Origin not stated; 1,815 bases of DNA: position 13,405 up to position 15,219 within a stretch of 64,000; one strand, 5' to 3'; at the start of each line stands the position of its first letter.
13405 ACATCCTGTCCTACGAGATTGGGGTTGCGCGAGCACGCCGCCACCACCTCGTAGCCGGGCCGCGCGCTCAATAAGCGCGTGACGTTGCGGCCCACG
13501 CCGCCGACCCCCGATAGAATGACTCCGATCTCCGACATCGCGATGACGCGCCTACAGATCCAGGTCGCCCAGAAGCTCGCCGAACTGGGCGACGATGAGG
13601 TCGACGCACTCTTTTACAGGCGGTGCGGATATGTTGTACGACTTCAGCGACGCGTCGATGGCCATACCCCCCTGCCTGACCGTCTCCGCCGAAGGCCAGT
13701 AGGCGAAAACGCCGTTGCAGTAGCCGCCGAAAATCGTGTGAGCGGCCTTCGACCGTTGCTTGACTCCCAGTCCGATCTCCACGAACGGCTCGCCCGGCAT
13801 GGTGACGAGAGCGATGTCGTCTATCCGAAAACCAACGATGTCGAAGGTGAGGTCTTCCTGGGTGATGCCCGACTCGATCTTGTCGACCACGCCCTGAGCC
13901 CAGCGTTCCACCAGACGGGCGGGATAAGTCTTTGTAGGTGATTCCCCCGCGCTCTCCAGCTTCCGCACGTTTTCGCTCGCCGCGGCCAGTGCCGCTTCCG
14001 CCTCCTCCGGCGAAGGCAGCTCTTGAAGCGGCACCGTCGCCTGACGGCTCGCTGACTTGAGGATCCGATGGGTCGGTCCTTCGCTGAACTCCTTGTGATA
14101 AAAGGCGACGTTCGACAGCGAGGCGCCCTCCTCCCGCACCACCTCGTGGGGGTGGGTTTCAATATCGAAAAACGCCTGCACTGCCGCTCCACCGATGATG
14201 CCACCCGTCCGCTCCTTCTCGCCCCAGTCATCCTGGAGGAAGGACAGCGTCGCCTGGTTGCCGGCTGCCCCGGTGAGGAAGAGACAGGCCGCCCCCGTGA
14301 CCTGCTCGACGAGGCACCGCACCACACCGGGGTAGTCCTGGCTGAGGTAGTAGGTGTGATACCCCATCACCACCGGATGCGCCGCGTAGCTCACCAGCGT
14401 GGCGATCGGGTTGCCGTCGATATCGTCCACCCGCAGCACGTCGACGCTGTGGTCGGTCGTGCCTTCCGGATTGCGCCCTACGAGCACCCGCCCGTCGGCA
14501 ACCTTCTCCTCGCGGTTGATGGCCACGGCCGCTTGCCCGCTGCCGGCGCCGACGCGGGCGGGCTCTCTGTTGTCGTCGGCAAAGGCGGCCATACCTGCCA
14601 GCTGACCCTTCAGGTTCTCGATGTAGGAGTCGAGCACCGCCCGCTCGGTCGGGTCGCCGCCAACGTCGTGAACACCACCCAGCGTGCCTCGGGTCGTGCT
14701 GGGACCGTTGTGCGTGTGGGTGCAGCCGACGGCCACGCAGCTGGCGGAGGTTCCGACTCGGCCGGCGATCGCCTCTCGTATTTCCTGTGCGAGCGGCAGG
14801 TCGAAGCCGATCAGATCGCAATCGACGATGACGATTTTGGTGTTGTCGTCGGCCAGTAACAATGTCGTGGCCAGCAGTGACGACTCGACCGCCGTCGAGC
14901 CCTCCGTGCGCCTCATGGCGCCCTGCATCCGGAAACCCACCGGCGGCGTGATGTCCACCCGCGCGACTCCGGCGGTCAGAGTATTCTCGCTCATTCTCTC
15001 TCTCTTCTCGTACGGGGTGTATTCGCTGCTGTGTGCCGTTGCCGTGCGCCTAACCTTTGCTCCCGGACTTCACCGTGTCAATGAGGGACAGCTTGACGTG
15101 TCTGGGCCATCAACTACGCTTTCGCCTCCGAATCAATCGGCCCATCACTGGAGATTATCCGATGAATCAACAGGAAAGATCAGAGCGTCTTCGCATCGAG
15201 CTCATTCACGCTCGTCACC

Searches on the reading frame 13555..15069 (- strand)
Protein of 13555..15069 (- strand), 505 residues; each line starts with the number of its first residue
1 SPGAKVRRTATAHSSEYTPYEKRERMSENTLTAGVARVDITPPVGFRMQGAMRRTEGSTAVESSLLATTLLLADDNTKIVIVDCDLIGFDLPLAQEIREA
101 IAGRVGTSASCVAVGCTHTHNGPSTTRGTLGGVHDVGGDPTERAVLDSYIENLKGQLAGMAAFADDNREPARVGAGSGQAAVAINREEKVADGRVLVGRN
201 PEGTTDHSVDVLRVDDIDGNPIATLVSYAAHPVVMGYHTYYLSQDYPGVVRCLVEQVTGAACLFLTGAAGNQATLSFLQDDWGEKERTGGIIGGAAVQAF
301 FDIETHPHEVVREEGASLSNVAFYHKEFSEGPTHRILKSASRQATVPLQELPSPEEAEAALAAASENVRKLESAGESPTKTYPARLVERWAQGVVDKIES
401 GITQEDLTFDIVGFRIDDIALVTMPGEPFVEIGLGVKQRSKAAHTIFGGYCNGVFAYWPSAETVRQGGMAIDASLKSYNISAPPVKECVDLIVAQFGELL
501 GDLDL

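Call 55: search_protein_families(library=pfam, proteins=[window:13555-15069:-], max_evalue=0.001)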
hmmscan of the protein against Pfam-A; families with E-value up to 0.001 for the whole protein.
window:13555-15069:- (505 aa): 1 family
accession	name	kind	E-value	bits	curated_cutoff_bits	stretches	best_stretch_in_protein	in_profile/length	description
PF04734.18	Ceramidase_alk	-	9e-09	34.9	32.1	1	33-257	3-229/509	Neutral/alkaline non-lysosomal ceramidase, N-terminal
